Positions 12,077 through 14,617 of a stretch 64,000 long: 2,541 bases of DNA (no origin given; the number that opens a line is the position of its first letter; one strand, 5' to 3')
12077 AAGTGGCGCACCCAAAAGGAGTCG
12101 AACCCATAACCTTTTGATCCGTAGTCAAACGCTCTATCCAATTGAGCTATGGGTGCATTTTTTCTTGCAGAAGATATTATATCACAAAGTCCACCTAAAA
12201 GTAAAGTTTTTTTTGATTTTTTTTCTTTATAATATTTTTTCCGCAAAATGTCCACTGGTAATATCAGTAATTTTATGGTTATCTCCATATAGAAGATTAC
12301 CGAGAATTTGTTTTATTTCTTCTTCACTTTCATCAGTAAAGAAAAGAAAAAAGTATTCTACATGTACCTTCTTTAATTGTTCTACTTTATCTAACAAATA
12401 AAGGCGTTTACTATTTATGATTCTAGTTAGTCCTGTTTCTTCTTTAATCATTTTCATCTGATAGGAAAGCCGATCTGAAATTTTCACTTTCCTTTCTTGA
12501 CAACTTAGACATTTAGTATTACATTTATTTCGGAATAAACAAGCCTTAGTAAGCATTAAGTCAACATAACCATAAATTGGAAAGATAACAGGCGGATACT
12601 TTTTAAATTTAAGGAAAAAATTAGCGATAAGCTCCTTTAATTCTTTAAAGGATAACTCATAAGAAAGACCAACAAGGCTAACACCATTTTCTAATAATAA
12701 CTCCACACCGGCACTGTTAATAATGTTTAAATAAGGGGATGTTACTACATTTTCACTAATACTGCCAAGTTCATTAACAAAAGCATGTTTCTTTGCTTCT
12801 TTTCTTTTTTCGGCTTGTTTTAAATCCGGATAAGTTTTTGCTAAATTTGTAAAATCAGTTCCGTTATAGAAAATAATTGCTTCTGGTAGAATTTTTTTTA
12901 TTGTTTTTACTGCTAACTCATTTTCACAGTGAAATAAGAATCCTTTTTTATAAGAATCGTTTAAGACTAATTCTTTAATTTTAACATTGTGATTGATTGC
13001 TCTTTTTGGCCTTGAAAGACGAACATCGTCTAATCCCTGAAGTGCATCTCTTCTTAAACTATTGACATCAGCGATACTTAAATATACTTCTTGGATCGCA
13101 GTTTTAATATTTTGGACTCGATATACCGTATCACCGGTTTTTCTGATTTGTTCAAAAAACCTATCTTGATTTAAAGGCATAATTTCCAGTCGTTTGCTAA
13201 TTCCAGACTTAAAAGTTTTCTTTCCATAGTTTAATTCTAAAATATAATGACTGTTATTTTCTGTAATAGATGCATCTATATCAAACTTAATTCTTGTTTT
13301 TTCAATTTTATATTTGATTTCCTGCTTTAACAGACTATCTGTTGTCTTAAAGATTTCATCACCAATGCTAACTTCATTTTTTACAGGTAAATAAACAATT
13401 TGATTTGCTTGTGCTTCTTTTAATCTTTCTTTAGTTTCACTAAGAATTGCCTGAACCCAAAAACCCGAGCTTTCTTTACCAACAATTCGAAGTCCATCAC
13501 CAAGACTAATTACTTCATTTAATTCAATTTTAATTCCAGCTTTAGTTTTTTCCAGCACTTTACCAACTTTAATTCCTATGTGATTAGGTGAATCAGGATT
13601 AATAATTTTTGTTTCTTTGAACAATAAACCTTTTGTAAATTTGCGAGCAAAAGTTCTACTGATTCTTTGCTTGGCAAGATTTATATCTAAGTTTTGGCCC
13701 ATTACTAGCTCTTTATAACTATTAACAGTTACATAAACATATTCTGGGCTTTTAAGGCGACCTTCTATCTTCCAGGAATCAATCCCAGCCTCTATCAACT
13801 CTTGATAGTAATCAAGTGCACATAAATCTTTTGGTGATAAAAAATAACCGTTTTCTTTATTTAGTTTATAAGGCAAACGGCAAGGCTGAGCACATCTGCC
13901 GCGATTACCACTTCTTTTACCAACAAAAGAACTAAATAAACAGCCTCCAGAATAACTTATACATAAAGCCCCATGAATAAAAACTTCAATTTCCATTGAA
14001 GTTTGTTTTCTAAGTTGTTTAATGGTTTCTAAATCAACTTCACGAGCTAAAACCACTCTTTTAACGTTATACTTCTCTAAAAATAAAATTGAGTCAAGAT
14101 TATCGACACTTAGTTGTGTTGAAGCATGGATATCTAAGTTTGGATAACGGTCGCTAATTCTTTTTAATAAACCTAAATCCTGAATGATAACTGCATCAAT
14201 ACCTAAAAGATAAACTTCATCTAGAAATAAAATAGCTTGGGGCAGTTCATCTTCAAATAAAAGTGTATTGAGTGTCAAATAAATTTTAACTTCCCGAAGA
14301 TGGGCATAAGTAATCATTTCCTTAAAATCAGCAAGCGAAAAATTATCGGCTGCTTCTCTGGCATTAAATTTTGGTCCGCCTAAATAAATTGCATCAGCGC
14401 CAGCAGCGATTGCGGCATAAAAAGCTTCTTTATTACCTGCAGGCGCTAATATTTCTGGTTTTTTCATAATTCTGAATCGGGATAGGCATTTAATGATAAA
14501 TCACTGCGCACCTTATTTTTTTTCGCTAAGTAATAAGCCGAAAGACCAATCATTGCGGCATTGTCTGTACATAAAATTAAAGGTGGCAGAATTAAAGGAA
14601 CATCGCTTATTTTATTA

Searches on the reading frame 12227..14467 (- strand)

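Call 65: search_protein_families(library=pfam, proteins=[window:12227-14467:-], max_evalue=0.00001)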
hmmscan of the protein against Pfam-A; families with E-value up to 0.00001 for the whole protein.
window:12227-14467:- (746 aa): 2 families
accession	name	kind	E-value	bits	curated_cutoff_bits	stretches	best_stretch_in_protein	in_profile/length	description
PF01136.24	Peptidase_U32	-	2.1e-80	269.8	22.4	2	80-286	6-231/233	Peptidase family U32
PF12392.13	DUF3656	-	4.3e-13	50.3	22.1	1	372-483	1-108/109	Collagenase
